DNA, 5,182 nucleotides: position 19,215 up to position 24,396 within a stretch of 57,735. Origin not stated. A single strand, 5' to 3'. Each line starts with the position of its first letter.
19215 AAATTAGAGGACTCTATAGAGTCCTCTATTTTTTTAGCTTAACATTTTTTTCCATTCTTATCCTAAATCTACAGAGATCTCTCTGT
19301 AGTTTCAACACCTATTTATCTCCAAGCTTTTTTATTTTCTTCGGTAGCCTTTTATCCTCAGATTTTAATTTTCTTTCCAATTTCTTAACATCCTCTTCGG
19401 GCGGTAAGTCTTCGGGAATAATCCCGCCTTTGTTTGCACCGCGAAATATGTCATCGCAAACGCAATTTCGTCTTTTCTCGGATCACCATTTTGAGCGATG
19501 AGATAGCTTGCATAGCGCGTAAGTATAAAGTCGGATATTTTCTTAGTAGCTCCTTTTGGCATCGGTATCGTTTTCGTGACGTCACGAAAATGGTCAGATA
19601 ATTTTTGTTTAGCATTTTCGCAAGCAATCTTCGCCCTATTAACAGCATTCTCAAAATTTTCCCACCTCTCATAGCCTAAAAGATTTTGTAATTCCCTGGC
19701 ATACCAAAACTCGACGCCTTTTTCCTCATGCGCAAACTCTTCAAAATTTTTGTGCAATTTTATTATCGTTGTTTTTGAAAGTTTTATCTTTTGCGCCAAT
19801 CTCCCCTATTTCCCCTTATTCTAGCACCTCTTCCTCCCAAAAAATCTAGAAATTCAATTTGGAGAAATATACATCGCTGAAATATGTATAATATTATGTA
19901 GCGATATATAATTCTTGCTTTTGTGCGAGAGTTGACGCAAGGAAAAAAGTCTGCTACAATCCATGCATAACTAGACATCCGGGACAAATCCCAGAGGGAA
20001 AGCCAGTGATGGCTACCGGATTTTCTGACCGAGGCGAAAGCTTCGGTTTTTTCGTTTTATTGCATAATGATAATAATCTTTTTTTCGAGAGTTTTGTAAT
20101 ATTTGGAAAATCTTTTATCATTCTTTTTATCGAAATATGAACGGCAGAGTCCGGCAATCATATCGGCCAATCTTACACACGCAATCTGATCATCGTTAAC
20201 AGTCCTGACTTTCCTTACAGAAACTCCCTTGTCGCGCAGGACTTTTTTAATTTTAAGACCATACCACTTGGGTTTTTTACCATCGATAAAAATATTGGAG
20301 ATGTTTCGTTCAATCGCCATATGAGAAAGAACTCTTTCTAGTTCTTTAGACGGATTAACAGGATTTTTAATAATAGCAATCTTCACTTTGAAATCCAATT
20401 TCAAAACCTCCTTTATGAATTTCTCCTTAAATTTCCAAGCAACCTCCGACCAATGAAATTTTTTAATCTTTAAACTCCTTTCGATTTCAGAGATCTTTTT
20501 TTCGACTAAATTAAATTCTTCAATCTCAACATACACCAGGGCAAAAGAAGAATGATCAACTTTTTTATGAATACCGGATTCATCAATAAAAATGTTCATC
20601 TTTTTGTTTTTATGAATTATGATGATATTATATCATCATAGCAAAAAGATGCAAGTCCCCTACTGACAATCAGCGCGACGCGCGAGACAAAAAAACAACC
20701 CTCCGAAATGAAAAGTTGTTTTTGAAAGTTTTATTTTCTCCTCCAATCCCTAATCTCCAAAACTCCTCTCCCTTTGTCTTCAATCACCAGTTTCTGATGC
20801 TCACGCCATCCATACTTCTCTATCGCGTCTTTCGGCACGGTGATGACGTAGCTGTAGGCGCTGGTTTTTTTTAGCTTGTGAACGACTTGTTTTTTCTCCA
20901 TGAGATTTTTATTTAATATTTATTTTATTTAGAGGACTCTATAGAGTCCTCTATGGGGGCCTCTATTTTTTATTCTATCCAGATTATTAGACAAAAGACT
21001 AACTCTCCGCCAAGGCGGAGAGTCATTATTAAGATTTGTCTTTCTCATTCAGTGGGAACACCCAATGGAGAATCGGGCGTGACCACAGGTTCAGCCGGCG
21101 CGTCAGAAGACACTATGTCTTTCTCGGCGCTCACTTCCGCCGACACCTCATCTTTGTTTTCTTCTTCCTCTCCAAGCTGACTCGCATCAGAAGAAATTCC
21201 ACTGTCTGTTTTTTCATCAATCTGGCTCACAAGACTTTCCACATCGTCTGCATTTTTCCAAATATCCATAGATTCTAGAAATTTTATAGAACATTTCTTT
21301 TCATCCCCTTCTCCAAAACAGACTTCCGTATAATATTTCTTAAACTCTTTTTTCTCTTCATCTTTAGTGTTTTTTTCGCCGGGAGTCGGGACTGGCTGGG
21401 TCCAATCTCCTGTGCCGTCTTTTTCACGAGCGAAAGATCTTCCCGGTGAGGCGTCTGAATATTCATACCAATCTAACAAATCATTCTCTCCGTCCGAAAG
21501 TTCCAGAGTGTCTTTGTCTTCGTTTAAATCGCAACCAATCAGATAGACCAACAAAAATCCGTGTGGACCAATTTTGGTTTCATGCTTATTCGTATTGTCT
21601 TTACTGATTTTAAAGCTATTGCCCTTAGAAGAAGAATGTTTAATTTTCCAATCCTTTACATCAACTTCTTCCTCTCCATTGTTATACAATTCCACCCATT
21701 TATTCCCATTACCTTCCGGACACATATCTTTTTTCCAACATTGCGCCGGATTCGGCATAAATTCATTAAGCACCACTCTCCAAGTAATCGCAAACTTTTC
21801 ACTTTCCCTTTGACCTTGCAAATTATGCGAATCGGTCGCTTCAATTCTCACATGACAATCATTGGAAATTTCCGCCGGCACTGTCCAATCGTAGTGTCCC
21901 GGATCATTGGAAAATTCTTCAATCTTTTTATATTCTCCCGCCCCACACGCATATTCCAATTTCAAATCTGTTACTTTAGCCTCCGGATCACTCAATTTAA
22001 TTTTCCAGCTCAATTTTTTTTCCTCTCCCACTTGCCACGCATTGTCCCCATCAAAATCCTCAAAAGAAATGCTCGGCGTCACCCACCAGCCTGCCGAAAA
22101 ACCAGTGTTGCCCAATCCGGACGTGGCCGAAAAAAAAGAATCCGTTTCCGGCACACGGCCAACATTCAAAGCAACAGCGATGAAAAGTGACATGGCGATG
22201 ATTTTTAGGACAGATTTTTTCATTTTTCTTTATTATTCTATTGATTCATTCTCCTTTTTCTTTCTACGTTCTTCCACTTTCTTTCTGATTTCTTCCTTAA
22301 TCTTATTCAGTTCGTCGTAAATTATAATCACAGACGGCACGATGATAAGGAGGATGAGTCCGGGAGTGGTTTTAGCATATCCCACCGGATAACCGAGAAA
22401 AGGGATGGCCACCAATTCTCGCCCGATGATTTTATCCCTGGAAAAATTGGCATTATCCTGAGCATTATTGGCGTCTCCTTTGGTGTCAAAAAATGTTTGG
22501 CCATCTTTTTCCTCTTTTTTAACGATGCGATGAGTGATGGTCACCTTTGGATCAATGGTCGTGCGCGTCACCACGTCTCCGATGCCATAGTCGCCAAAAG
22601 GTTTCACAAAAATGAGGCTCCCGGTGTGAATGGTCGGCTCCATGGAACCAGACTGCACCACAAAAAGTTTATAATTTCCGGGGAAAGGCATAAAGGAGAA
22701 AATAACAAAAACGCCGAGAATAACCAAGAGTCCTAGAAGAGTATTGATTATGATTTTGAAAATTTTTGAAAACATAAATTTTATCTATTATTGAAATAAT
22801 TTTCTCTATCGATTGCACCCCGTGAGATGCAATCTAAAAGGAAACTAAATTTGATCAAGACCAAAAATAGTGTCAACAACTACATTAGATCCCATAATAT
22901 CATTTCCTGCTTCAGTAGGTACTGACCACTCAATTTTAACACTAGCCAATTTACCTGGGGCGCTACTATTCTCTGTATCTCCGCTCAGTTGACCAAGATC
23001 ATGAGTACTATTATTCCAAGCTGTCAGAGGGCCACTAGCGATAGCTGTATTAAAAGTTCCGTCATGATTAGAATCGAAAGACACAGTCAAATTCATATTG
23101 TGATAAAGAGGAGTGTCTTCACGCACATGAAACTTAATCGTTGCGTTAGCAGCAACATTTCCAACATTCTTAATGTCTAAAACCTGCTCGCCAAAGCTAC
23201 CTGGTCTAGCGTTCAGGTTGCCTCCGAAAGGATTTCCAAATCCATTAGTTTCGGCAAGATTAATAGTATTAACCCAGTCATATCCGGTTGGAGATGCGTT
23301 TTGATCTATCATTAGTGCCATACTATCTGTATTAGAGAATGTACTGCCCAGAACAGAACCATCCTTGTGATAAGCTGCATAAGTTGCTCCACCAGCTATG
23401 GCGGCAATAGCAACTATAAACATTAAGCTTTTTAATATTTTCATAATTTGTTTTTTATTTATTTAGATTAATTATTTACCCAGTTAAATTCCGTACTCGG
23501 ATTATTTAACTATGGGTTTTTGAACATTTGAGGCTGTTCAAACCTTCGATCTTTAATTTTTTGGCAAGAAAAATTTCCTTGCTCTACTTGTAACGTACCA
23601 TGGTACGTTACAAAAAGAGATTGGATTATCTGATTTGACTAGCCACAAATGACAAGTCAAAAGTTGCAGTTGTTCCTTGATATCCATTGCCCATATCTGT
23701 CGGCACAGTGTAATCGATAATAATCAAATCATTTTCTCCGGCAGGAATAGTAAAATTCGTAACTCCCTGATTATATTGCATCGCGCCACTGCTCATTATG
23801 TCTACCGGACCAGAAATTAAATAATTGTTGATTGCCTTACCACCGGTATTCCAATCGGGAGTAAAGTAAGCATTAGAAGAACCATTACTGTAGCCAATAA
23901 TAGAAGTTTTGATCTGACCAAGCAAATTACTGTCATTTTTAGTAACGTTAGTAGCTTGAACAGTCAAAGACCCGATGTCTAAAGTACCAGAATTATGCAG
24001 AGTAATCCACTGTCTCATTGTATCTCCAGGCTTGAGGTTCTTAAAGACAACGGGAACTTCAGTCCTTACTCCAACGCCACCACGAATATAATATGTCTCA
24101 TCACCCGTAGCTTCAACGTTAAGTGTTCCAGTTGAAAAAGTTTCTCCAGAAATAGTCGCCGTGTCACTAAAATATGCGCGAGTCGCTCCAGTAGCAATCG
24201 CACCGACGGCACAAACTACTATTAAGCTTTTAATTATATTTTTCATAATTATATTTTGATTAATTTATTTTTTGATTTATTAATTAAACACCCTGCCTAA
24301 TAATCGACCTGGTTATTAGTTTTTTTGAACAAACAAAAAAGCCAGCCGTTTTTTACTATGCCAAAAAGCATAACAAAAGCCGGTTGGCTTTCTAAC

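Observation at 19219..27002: Five copies of one 24-bp perfect palindrome delimit every cassette of a 7.8-kb accessory island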

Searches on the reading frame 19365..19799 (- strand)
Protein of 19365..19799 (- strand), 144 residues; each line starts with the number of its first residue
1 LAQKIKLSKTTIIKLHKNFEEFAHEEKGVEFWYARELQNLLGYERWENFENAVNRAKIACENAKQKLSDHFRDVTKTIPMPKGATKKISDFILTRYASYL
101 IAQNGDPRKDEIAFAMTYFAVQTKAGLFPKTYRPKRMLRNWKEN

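Call 11: search_protein_families(library=pfam, proteins=[window:19365-19799:-], max_evalue=0.01)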
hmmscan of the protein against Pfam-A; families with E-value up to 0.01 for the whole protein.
window:19365-19799:- (144 aa): 1 family
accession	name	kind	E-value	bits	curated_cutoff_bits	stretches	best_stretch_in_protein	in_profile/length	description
PF02498.22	Bro-N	-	2.1e-09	38.3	25.6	1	26-115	7-88/96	BRO family, N-terminal domain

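Call 90: search_protein_families(library=padloc, proteins=[window:19365-19799:-], max_evalue=0.001)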
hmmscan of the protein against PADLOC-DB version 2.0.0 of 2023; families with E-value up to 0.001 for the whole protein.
window:19365-19799:- (144 aa): 4 families
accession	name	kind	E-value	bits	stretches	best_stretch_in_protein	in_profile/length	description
PDLC04919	PDC-S13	-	8.5e-52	174.1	1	9-125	3-120/281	-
PDLC03083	Specificity_I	-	2.4e-31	106.6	1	25-124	13-112/717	Type I specificity subunit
PDLC04871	PDC-S05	-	1.7e-21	74.7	1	10-124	5-120/468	-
PDLC04918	PDC-S13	-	4.1e-12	44.6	1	17-87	10-84/214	-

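Call 91: search_protein_families(library=phrogs, proteins=[window:19365-19799:-], max_evalue=0.001)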
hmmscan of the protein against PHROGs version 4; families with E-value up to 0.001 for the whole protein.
window:19365-19799:- (144 aa): 1 family
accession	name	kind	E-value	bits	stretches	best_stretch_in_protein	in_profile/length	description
phrog_8036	-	unknown function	2.4e-42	146.2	1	17-124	21-127/290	-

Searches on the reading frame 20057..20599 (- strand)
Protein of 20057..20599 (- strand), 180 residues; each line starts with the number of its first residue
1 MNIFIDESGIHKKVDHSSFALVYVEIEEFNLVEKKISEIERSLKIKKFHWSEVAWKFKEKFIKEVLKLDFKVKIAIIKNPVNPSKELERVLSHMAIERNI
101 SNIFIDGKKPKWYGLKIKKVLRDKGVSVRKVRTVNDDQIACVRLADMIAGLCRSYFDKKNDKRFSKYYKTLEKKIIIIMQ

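Call 11: search_protein_families(library=pfam, proteins=[window:20057-20599:-], max_evalue=0.01)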
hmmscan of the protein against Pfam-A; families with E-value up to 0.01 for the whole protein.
window:20057-20599:- (180 aa): 1 family
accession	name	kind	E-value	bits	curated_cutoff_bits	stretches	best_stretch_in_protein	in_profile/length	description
PF12686.12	DUF3800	-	6.2e-08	33.9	21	1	2-153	1-147/149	Protein of unknown function (DUF3800)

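Call 90: search_protein_families(library=padloc, proteins=[window:20057-20599:-], max_evalue=0.001)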
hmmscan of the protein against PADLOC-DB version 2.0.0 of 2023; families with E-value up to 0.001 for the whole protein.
window:20057-20599:- (180 aa): 1 family
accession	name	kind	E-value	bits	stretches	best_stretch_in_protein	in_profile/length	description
PDLC04353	PDC-M04A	-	2.2e-05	21.9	0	90-162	114-191/232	-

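Call 91: search_protein_families(library=phrogs, proteins=[window:20057-20599:-], max_evalue=0.001)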
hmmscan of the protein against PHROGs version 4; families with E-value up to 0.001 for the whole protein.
window:20057-20599:- (180 aa): 0 families

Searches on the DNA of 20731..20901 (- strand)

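Call 44: search_rna_families(sources=[L014, L022, L020, L009, L010, L025, L001, L004, L007], threshold=gathering)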
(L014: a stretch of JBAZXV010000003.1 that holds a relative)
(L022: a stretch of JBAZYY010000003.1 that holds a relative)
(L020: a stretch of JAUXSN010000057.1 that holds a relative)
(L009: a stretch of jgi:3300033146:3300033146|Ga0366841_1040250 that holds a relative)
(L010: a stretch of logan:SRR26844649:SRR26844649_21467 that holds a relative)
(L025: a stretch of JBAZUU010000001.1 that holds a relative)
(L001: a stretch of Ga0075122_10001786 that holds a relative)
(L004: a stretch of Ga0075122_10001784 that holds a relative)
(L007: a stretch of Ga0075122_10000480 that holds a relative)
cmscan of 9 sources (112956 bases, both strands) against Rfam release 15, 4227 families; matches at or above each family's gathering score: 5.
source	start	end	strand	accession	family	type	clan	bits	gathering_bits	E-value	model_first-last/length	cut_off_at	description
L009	5766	6217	+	RF00177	SSU_rRNA_bacteria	Gene; rRNA;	CL00111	215.3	50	3.8e-64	1-311/1533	3'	Bacterial small subunit ribosomal RNA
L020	578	649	+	RF00005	tRNA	Gene; tRNA;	CL00001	76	29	1.2e-14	1-71/71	no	tRNA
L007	438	509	-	RF00005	tRNA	Gene; tRNA;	CL00001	68.3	29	1.6e-12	1-71/71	no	tRNA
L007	774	860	-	RF00005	tRNA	Gene; tRNA;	CL00001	58.3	29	9.3e-10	1-71/71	no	tRNA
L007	530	616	-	RF00005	tRNA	Gene; tRNA;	CL00001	53.4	29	2.1e-08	1-71/71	no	tRNA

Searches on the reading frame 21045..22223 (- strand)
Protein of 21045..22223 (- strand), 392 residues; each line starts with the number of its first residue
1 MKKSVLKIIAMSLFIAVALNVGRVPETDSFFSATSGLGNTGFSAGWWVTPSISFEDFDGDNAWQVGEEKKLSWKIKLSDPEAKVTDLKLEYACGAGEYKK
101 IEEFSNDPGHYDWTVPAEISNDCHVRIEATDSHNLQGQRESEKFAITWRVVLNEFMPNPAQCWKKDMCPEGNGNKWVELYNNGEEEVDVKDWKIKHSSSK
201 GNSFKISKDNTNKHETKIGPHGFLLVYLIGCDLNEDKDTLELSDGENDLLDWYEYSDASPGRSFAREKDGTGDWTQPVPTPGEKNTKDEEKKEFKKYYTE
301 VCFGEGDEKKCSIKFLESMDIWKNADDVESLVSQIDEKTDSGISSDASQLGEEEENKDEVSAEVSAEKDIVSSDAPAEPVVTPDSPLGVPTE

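Call 11: search_protein_families(library=pfam, proteins=[window:21045-22223:-], max_evalue=0.01)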
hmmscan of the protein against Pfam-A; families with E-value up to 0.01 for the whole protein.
window:21045-22223:- (392 aa): 1 family
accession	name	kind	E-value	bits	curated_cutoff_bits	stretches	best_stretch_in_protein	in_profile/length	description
PF00932.25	LTD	-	5.4e-11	43.3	34.3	1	149-256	7-108/109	Lamin Tail Domain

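Call 90: search_protein_families(library=padloc, proteins=[window:21045-22223:-], max_evalue=0.001)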
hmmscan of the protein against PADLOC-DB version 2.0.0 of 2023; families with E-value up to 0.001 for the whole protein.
window:21045-22223:- (392 aa): 0 families

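Call 91: search_protein_families(library=phrogs, proteins=[window:21045-22223:-], max_evalue=0.001)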
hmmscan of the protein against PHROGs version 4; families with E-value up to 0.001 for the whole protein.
window:21045-22223:- (392 aa): 0 families

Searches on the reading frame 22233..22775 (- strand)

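Call 11: search_protein_families(library=pfam, proteins=[window:22233-22775:-], max_evalue=0.01)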
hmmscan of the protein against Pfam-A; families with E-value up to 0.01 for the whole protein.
window:22233-22775:- (180 aa): 2 families
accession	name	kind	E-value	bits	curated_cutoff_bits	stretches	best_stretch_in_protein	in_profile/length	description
PF00717.28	Peptidase_S24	-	3.8e-05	23.8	23.3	1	32-89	32-85/116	Peptidase S24-like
PF10502.14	Peptidase_S26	-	0.0012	19.3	22.9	1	18-83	6-76/168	Signal peptidase, peptidase S26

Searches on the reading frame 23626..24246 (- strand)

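Call 11: search_protein_families(library=pfam, proteins=[window:23626-24246:-], max_evalue=0.01)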
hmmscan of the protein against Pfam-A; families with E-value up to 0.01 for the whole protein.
window:23626-24246:- (206 aa): 2 families
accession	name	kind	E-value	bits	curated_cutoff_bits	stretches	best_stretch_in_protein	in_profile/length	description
PF12389.13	Peptidase_M73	-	8.7e-13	49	22.5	1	9-106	10-94/196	Camelysin metallo-endopeptidase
PF12706.13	Lactamase_B_2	-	0.0067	16.5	27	0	61-151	71-160/200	Beta-lactamase superfamily domain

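Call 91: search_protein_families(library=phrogs, proteins=[window:23626-24246:-], max_evalue=0.001)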
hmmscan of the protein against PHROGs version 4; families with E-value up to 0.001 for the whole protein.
window:23626-24246:- (206 aa): 0 families
